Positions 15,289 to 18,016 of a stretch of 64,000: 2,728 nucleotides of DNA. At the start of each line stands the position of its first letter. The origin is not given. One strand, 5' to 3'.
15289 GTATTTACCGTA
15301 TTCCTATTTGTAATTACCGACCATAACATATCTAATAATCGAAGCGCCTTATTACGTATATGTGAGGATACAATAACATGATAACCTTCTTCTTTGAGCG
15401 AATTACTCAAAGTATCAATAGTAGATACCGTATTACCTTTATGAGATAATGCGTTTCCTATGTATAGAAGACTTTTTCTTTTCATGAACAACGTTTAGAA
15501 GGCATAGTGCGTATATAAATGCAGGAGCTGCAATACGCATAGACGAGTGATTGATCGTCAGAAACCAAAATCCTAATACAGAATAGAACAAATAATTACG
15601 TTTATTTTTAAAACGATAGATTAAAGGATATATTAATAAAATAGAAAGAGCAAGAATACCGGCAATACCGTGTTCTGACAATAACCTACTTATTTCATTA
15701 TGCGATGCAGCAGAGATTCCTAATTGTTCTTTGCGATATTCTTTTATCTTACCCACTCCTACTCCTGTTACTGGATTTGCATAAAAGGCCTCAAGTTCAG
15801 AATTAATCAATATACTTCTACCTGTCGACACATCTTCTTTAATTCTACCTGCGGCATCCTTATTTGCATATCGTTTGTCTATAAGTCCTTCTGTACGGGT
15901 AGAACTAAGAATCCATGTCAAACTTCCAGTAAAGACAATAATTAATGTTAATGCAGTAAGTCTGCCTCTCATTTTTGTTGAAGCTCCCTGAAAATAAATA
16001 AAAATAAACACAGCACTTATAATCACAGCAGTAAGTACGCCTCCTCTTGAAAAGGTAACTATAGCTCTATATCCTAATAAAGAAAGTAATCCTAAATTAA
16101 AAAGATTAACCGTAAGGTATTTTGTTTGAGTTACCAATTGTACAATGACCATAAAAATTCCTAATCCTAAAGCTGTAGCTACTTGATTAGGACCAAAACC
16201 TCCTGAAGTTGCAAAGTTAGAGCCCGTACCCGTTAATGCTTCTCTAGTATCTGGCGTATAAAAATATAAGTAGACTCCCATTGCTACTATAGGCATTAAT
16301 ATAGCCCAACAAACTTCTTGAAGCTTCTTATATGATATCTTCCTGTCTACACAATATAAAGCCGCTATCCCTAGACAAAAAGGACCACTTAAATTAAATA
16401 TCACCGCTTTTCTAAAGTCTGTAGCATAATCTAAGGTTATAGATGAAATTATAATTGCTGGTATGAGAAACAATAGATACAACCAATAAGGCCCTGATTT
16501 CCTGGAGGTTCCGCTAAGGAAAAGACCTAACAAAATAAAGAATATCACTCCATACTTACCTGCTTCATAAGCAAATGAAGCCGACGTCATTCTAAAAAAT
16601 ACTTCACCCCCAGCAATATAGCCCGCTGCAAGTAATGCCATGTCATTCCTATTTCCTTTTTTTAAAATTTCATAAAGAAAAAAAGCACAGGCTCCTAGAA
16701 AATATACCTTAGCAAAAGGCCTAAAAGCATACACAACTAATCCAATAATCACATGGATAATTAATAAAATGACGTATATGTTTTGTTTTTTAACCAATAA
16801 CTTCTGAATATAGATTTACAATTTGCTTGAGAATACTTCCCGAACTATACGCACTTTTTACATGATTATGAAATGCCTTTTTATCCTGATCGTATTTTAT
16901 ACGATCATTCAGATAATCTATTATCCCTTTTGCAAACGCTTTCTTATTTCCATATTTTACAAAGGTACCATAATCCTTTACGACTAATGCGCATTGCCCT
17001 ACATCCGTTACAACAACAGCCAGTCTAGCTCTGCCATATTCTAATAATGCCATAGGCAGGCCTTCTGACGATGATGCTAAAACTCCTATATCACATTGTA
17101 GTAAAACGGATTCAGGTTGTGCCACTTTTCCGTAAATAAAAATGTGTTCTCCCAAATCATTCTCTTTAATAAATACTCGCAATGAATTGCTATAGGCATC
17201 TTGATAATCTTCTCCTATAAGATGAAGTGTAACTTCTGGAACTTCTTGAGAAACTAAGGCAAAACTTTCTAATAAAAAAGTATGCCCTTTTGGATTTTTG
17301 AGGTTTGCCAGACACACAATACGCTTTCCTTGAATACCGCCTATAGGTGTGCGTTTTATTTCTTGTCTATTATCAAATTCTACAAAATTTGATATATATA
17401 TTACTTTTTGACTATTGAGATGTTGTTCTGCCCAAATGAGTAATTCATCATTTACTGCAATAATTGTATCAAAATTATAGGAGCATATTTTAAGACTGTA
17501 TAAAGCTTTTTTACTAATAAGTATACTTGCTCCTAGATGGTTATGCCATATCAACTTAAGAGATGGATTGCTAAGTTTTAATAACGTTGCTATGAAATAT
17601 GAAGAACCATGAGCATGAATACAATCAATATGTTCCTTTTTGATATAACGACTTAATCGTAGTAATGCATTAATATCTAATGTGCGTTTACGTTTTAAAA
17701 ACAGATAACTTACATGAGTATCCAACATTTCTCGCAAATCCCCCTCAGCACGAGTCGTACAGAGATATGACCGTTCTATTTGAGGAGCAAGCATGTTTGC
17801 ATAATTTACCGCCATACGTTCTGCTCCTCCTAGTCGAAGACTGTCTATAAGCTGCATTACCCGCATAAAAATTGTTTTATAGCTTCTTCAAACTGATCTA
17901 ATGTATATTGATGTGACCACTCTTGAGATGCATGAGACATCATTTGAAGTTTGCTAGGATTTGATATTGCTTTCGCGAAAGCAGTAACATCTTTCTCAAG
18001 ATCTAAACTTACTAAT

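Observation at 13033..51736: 38.7-kb single-strand glycan locus with mixed export logic: Wza/Wzc, Wzm/Wzt, a Wzy_C-family protein, and no Wzx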

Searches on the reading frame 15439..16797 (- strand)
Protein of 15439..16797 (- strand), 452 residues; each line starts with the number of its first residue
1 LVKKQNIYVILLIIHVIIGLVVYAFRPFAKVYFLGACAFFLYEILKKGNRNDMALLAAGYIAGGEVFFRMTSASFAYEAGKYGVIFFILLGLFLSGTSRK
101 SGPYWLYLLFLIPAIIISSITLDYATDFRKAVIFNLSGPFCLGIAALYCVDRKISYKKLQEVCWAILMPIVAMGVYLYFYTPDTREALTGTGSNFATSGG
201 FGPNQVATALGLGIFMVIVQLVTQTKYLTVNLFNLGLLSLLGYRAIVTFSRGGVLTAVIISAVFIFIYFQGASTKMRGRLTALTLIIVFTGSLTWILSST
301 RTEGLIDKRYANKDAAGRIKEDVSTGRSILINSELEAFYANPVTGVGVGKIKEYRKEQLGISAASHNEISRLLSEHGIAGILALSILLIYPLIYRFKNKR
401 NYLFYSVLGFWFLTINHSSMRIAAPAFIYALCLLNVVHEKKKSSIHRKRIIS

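Call 6: search_protein_families(library=pfam, proteins=[window:15439-16797:-], max_evalue=0.001)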
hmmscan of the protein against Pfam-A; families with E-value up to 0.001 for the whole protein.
window:15439-16797:- (452 aa): 1 family
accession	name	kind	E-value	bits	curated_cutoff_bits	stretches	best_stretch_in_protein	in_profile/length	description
PF04932.20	Wzy_C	-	1e-13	51.8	31.7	1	238-384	3-148/149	O-Antigen ligase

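Call 11: search_protein_families(library=ncbifam, proteins=[window:15439-16797:-], max_evalue=0.001)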
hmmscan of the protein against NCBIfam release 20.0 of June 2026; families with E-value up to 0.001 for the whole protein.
window:15439-16797:- (452 aa): 0 families

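Call 23: search_solved_structures(query=window:15439-16797:-, max_evalue=10, show_alignments=2)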
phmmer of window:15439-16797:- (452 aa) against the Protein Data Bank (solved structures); distinct sequences matched with E-value up to 10: 0.

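Call 25: find_homologous_proteins(query=window:15439-16797:-, max_evalue=0.00001)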
Query window:15439-16797:- (452 aa): 4825 proteins with E <= 0.00001 among 8000 candidates; the best 120 are listed.
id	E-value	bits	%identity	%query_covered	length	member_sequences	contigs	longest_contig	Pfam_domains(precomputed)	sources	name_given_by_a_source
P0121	2.3e-280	948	100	97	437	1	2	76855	PF04932.21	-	-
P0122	2.1e-248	842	97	88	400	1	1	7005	PF04932.21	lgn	-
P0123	1.3e-234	797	77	100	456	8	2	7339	PF04932.21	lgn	-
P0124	7.7e-232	788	77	100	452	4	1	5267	PF04932.21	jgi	jgi:hypothetical protein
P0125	4.9e-231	785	76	100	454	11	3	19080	PF04932.21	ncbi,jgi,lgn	ncbi:MAG: hypothetical protein ACI81G_001892 [Gammaproteobacteria bacterium]|jgi:hypothetical protei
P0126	3.4e-229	779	76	100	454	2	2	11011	PF04932.21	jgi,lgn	jgi:hypothetical protein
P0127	3.0e-223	759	85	88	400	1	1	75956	PF04932.21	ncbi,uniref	ncbi:O-antigen ligase family protein [Dokdonia ponticola]|uniref:O-antigen ligase family protein n=1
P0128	2.8e-203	694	68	100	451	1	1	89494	PF04932.21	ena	-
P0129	5.6e-203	693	69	99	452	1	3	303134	PF04932.21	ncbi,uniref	ncbi:O-antigen ligase family protein [Dokdonia sp.]|uniref:O-antigen ligase family protein n=1 Tax=D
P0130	7.3e-203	692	69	99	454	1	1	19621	PF04932.21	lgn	-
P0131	8.9e-202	689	70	99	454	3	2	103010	PF04932.21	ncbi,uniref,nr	ncbi:O-antigen ligase family protein [uncultured Dokdonia sp.]|uniref:O-antigen ligase family protei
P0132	1.6e-199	681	67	99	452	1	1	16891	PF04932.21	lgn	-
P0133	8.9e-198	675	68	99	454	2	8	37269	PF04932.21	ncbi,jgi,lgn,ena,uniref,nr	ncbi:O-antigen ligase family protein [uncultured Dokdonia sp.]|uniref:O-antigen ligase family protei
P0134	2.4e-197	674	66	100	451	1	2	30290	PF04932.21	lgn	-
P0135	3.5e-197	674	68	98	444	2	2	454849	PF04932.21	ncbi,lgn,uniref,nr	ncbi:ligase [Dokdonia pacifica]|uniref:O-Antigen ligase n=1 Tax=Dokdonia pacifica TaxID=1627892 RepI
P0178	8.3e-173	593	61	99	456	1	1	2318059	PF04932.21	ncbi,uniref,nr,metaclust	ncbi:O-antigen ligase family protein [Leeuwenhoekiella sp. MAR_2009_132]|uniref:O-antigen ligase fam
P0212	3.3e-165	568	58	98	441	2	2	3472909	PF04932.21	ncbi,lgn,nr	ncbi:O-antigen ligase-like membrane protein [Dokdonia sp. Hel_I_63]|nr:hypothetical protein Krodi_20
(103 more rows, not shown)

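Call 26: find_encoding_contigs(protein=P0127, flank=10000, max_places=1)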
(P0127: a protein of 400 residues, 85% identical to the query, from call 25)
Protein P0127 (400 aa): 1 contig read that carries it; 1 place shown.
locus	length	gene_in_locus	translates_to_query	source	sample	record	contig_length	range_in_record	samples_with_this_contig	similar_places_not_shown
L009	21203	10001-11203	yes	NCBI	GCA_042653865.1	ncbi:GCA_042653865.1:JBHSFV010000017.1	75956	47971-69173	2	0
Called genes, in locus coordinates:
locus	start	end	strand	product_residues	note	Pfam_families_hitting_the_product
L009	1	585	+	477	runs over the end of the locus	PF03062:MBOAT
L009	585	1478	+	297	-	-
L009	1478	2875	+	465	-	-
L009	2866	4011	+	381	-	PF13439:Glyco_transf_4, PF13579:Glyco_trans_4_4 (weak), PF20706:GT4-conflict (weak), PF00534:Glycos_transf_1, PF13692:Glyco_trans_1_4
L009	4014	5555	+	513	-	PF13641:Glyco_tranf_2_3 (faint), PF00535:Glycos_transf_2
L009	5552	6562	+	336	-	PF00535:Glycos_transf_2, PF13632:Glyco_trans_2_3 (faint)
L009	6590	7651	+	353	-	PF13439:Glyco_transf_4, PF20706:GT4-conflict, PF00534:Glycos_transf_1, PF13692:Glyco_trans_1_4, PF13524:Glyco_trans_1_2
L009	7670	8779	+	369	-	PF00534:Glycos_transf_1, PF13692:Glyco_trans_1_4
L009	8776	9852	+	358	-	PF13439:Glyco_transf_4, PF00534:Glycos_transf_1, PF13692:Glyco_trans_1_4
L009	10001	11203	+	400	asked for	PF04932:Wzy_C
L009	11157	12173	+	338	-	PF13439:Glyco_transf_4 (weak), PF00534:Glycos_transf_1, PF13692:Glyco_trans_1_4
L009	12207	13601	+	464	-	PF02397:Bac_transf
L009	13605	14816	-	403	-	PF13387:Lnb_N, PF25221:5TMH_Lnb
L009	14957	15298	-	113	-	-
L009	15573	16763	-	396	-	PF08442:ATP-grasp_2, PF24948:Citrate_synth_N, PF00549:Ligase_CoA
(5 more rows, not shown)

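Call 27: find_encoding_contigs(protein=P0212, flank=10000, max_places=2)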
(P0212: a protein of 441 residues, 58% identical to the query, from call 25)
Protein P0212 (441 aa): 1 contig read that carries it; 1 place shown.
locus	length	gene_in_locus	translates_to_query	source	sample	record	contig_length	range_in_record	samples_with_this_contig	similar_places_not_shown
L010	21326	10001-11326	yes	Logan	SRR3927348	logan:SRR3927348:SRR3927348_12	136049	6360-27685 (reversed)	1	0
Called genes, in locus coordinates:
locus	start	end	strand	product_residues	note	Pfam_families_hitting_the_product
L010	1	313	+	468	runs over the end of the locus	-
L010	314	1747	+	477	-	PF03062:MBOAT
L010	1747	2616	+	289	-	-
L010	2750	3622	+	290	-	-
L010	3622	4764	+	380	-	PF13439:Glyco_transf_4, PF13579:Glyco_trans_4_4, PF20706:GT4-conflict (faint), PF00534:Glycos_transf_1, PF13692:Glyco_trans_1_4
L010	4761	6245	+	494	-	PF13641:Glyco_tranf_2_3 (faint), PF00535:Glycos_transf_2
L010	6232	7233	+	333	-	PF00535:Glycos_transf_2, PF10111:Glyco_tranf_2_2 (weak), PF13641:Glyco_tranf_2_3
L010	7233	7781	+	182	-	PF00132:Hexapep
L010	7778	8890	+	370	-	PF00534:Glycos_transf_1, PF13692:Glyco_trans_1_4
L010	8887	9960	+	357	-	PF13439:Glyco_transf_4, PF00534:Glycos_transf_1, PF13692:Glyco_trans_1_4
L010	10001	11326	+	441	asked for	PF04932:Wzy_C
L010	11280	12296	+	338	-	PF00534:Glycos_transf_1, PF13692:Glyco_trans_1_4, PF13524:Glyco_trans_1_2 (weak)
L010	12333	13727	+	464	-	PF02397:Bac_transf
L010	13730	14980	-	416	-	PF13387:Lnb_N, PF25221:5TMH_Lnb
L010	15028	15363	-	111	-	-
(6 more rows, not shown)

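Call 28: find_encoding_contigs(protein=P0178, flank=10000, max_places=1)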
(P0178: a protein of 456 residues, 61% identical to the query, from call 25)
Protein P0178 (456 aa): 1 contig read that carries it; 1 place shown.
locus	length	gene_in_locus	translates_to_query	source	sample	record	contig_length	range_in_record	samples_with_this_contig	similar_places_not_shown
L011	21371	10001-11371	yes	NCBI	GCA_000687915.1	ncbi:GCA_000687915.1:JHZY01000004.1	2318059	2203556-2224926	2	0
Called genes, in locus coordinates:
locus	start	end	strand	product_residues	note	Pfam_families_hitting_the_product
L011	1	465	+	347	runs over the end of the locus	PF03102:NeuB, PF08666:SAF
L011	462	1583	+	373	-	PF02350:Epimerase_2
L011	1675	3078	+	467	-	-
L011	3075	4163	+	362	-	PF13439:Glyco_transf_4 (weak), PF00534:Glycos_transf_1, PF13692:Glyco_trans_1_4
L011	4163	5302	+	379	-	PF13439:Glyco_transf_4, PF13579:Glyco_trans_4_4, PF20706:GT4-conflict (weak), PF00534:Glycos_transf_1, PF13692:Glyco_trans_1_4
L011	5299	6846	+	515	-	PF00535:Glycos_transf_2, PF13641:Glyco_tranf_2_3 (weak)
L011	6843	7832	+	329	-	PF00535:Glycos_transf_2, PF13641:Glyco_tranf_2_3 (weak)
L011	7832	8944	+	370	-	PF00534:Glycos_transf_1, PF13692:Glyco_trans_1_4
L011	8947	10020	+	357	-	PF13439:Glyco_transf_4, PF00534:Glycos_transf_1, PF13692:Glyco_trans_1_4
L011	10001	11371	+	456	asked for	PF04932:Wzy_C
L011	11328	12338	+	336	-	PF00534:Glycos_transf_1, PF13692:Glyco_trans_1_4, PF13524:Glyco_trans_1_2 (faint)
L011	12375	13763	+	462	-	PF13727:CoA_binding_3 (weak), PF02397:Bac_transf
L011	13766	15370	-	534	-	PF20154:LNT_N, PF00795:CN_hydrolase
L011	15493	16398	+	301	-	PF01370:Epimerase, PF13460:NAD_binding_10 (weak), PF08338:DUF1731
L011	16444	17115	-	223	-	PF04264:YceI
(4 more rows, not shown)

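Call 36: search_solved_structures(query=A1, max_evalue=10, show_alignments=2)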
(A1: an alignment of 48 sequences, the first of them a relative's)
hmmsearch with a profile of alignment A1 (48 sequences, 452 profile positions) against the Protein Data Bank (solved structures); distinct sequences matched with E-value up to 10: 2.
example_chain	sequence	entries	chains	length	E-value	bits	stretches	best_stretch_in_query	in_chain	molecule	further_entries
7tpg_B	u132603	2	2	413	0.00046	22.3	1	247-396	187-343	Putative cell surface polysaccharide polymerase/ligase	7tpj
7e1v_M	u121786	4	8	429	1.1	11.1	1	372-430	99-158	Cytochrome bc1 complex Rieske iron-sulfur subunit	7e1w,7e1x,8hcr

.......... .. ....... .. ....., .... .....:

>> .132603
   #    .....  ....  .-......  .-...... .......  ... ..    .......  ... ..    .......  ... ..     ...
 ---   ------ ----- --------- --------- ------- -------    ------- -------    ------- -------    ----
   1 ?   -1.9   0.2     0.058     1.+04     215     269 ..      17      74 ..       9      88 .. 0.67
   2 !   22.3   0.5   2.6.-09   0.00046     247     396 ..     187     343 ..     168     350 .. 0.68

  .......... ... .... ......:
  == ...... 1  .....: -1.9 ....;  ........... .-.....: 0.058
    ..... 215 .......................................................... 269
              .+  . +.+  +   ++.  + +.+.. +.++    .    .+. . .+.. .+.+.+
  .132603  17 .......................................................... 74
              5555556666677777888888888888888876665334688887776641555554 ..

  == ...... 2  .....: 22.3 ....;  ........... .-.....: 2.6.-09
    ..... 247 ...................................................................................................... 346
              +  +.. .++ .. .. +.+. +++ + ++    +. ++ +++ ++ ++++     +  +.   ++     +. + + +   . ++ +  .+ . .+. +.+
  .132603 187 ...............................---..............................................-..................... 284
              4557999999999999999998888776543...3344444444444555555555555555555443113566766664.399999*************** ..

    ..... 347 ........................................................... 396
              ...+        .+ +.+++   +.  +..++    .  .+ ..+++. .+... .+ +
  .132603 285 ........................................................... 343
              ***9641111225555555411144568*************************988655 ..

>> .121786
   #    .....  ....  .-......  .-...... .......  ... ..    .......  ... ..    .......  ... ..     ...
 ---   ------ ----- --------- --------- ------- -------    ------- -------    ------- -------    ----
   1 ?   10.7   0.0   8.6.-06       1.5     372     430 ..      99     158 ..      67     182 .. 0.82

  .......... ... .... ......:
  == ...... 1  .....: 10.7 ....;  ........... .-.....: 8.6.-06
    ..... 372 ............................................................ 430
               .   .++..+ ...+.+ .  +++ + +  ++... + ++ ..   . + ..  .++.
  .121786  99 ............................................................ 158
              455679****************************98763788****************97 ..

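Call 46: predict_structure(alignment_id=A1)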
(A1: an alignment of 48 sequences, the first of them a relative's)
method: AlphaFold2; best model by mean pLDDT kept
length: 437 residues; sequences in the alignment: 48
mean_pLDDT: 83.6   pTM: 0.85
mean pLDDT of the five models: 83.6, 81.6, 80.1, 79.2, 77.9
residues with pLDDT >= 90: 184; 70-90: 186; 50-70: 53; < 50: 14
segments of 3 or more residues with pLDDT < 50: 307-310, 426-433
pLDDT, mean of each block of 10 residues (from residue 1): 94 92 95 91 93 81 77 93 91 83 66 70 84 92 92 95 85 74 83 91 91 91 94 75 91 89 92 94 85 69 54 77 87 80 76 82 89 91 85 88 68 90 60 48
secondary structure, 60 per line:
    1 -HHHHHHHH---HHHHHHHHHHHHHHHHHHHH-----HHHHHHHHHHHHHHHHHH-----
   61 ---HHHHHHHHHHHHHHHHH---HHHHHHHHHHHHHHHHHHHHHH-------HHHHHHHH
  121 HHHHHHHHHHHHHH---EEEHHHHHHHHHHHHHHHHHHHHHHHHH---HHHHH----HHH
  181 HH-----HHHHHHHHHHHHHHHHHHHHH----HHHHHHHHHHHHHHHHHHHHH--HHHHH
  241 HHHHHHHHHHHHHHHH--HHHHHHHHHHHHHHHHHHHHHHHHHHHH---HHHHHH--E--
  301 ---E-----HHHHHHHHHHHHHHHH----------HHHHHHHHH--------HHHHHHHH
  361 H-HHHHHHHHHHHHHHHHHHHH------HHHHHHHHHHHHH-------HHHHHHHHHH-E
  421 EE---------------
elements in order: H2-9 H13-32 H38-55 H64-80 H84-105 H113-134 E138-140 H141-165 H169-173 H178-182 H188-208 H213-233 H236-256 H259-286 H290-295 H310-325 H336-344 H353-361 H363-382 H389-401 H409-418 E420-422

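Call 50: fold_search(model_id=the predicted structure, library=pdb)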
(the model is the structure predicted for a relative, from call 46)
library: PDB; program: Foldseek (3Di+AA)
matches with E <= 10: 377; with E <= 0.001: 1
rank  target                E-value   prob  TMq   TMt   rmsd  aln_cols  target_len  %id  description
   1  7tpg_B                2.4e-04  1.00  0.45  0.48   8.9       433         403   14  Single-Particle Cryo-EM Structure of the WaaL O-antigen ligase in its ligand bound state (released 2022-04-06)
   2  8tj3_B                1.2e-02  1.00  0.33  0.39   9.4       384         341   15  Structural basis of peptidoglycan synthesis by E. coli RodA-PBP2 complex (released 2023-08-30)
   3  8if8_C                2.0e-01  0.28  0.20  0.16  22.3       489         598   11  Arabinosyltransferase AftA (released 2023-05-31)
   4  7rp5_B                4.6e-01  0.07  0.12  0.12  23.7       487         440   11  CLC-ec1 at pH 4.5 100mM Cl Turn (released 2022-11-16)
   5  7e9s_A                4.8e-01  0.51  0.28  0.16  19.3       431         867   12  Archaeal oligosaccharyltransferase AglB from Archaeoglobus fulgidus in complex with an inhibitory peptide and a dolich (released 2021-09-08)
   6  7tuy_R                5.4e-01  0.10  0.13  0.14  27.4       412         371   10  Cryo-EM structure of GSK682753A-bound EBI2/GPR183 (released 2022-04-13)
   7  6umm_B                6.1e-01  0.15  0.15  0.15  24.6       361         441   10  A complete structure of the ESX-3 translocon complex (released 2019-10-23)
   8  8age_A                6.4e-01  0.21  0.23  0.16  21.7       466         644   12  Structure of yeast oligosaccharylransferase complex with acceptor peptide bound (released 2022-12-07)
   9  9hap_R                6.4e-01  0.08  0.11  0.14  26.7       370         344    9  Cryo-EM structure of inactive human arginine-vasopressin (AVP) V2 receptor (V2R) with tolvaptan (released 2025-06-04)
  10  3hd6                  6.6e-01  0.08  0.13  0.14  21.3       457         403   10  Crystal Structure of the Human Rhesus Glycoprotein RhCG (released 2009-09-01)
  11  7a0g_DDD              7.5e-01  0.08  0.11  0.14  35.6       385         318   12  Structure of the SmhB pore of the tripartite alpha-pore forming toxin, Smh, from Serratia marcescens. (released 2021-03-31)
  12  5v54_B                7.5e-01  0.07  0.11  0.12  24.9       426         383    8  Crystal structure of 5-HT1B receptor in complex with methiothepin (released 2018-02-07)
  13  8sba                  8.8e-01  0.07  0.11  0.06  26.3       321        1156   15  CryoEM structure of P-Glycoprotein in inward facing 2 state under continuous turnover conditions with vinblastine (released 2025-04-23)
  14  6v9z_A                9.2e-01  0.08  0.12  0.08  28.1       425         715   11  Cryo-EM structure of PCAT1 bound to its CtA peptide substrate (released 2020-01-22)
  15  6dry                  1.0e+00  0.08  0.12  0.13  25.7       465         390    8  Structural Determinants of Activation and Biased Agonism at the 5-HT2B Receptor (released 2018-08-29)
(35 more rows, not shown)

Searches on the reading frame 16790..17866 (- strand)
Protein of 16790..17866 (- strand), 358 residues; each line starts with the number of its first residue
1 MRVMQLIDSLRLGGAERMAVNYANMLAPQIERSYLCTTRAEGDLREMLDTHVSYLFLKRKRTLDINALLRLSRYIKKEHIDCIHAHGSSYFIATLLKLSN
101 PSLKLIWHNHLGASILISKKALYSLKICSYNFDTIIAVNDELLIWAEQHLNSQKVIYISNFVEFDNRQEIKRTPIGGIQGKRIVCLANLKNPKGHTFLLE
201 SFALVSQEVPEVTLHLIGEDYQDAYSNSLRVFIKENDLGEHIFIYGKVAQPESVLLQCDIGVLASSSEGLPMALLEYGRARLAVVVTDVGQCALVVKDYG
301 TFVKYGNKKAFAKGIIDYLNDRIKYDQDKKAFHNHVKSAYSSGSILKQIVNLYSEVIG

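Call 6: search_protein_families(library=pfam, proteins=[window:16790-17866:-], max_evalue=0.001)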
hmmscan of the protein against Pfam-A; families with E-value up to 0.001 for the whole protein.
window:16790-17866:- (358 aa): 3 families
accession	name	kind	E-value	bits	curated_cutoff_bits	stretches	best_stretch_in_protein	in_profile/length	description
PF00534.26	Glycos_transf_1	-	1.4e-24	87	26.4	1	181-327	16-164/172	Glycosyl transferases group 1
PF13692.12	Glyco_trans_1_4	-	3.9e-23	82.7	27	1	181-321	2-142/142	Glycosyl transferases group 1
PF13439.12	Glyco_transf_4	-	8.5e-14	52.4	28.5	1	13-163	2-167/170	Glycosyltransferase Family 4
